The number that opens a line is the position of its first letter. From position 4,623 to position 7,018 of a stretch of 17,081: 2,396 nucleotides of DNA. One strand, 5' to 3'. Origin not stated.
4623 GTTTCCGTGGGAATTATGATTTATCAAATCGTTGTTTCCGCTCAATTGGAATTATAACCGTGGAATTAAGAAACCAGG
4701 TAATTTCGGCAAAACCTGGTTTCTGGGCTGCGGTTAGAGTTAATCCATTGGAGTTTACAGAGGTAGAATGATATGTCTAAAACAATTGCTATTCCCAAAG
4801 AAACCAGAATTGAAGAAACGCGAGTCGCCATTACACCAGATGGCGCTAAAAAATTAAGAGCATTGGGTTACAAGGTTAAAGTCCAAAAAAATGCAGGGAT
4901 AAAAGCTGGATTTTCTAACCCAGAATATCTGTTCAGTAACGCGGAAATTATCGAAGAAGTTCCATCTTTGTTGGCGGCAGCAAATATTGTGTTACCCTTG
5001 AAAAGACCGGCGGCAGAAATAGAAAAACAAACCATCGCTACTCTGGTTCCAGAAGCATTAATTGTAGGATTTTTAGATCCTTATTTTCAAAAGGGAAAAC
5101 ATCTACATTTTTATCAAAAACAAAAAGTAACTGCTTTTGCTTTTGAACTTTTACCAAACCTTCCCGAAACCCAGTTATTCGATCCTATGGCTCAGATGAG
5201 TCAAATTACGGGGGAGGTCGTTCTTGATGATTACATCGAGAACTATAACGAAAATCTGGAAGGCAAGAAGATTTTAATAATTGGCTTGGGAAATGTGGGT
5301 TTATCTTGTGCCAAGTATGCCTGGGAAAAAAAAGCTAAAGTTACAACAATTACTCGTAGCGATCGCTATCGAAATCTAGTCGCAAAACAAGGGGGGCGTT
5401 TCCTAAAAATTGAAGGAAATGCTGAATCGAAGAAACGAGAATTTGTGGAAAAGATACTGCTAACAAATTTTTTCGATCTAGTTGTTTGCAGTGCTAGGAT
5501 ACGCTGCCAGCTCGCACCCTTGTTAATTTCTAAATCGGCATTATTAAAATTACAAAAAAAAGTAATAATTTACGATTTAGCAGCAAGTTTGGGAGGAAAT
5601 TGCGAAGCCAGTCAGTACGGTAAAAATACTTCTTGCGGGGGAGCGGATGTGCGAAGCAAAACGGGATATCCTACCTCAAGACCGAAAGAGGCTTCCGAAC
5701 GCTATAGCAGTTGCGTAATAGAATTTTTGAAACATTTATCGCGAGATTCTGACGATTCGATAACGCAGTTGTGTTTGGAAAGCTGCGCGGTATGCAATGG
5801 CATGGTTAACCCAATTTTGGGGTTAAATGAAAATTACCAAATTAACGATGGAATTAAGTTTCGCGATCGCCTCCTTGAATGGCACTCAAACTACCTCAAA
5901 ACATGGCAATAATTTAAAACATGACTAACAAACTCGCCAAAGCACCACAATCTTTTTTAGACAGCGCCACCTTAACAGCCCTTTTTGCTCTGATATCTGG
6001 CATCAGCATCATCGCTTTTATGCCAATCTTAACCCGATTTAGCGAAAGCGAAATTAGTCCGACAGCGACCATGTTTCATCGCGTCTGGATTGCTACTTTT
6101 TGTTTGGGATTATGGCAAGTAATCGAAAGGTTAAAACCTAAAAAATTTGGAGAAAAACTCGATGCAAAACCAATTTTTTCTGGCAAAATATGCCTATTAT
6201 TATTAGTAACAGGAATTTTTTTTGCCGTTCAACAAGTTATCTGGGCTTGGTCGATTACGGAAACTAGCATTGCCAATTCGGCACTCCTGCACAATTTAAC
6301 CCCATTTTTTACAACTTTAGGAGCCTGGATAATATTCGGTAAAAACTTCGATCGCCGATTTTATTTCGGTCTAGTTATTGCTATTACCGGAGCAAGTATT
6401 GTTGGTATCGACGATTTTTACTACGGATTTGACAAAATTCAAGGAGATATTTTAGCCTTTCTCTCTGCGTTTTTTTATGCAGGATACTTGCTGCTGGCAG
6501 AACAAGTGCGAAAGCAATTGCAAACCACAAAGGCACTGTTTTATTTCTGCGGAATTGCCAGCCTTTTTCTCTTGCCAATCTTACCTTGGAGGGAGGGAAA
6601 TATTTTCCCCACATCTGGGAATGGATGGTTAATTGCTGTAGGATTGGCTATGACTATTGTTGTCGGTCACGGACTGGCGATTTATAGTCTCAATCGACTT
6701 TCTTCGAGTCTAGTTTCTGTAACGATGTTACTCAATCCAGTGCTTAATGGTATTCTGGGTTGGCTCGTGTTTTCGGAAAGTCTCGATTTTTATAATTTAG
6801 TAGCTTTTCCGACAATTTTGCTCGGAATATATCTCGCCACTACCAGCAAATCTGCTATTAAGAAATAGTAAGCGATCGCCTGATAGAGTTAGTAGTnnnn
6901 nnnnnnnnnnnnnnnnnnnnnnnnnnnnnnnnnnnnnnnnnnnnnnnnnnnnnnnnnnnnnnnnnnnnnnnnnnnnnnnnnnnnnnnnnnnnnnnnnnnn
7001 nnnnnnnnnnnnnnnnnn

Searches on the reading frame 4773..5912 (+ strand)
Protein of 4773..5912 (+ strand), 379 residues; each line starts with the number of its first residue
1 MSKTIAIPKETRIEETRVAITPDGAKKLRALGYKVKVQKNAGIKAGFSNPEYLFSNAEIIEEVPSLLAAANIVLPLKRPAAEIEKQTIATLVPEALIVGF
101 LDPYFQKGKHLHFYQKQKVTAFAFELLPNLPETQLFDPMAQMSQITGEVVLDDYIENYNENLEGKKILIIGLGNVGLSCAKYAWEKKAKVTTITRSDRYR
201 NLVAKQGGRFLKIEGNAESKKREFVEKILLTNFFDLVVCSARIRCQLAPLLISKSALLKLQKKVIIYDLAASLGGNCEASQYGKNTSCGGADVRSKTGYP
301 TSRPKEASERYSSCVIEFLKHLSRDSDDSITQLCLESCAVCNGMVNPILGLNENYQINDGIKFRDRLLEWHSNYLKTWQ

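Call 45: search_protein_families(library=pfam, proteins=[window:4773-5912:+])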
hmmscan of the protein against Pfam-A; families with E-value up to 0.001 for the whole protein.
window:4773-5912:+ (379 aa): 7 families
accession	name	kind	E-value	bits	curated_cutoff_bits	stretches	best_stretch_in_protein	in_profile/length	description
PF05222.21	AlaDh_PNT_N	-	1.1e-26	94.1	30.4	1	7-145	2-135/136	Alanine dehydrogenase/PNT, N-terminal domain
PF01262.27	AlaDh_PNT_C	-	1.8e-20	73.8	23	1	165-343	29-203/214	Alanine dehydrogenase/PNT, C-terminal domain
PF13241.12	NAD_binding_7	-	0.00037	21.5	22.1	1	161-239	4-67/104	Putative NAD(P)-binding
PF00208.27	ELFV_dehydrog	-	0.00037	20.7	23.4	1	153-208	20-74/241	Glutamate/Leucine/Phenylalanine/Valine dehydrogenase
PF00070.33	Pyr_redox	-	0.00089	20.2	22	0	166-202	1-37/82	Pyridine nucleotide-disulphide oxidoreductase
PF21799.2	MurD-like_N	-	0.00089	19.9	27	0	165-193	1-29/88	Mur ligase MurD-like, N-terminal domain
PF07992.20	Pyr_redox_2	-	0.0009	19.2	26.1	0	157-203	135-181/291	Pyridine nucleotide-disulphide oxidoreductase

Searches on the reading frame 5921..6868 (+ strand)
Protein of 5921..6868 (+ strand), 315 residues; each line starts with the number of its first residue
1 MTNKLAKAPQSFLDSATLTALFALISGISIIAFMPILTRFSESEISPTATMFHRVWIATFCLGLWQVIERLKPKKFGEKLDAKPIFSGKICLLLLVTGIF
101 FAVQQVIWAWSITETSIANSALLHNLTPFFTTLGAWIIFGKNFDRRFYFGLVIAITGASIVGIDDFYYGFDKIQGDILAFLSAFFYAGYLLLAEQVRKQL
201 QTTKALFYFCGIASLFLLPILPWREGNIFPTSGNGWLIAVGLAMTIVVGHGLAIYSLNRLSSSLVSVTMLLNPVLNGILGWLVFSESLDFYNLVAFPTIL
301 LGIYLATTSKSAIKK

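Call 45: search_protein_families(library=pfam, proteins=[window:5921-6868:+])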
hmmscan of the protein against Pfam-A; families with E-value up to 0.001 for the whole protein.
window:5921-6868:+ (315 aa): 2 families
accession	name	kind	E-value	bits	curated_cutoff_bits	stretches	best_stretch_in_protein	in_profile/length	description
PF00892.27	EamA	-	3e-34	118.6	28.2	2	175-307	3-134/135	EamA-like transporter family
PF03151.22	TPT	-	1.2e-07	31.9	30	1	78-226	52-201/291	Triose-phosphate Transporter family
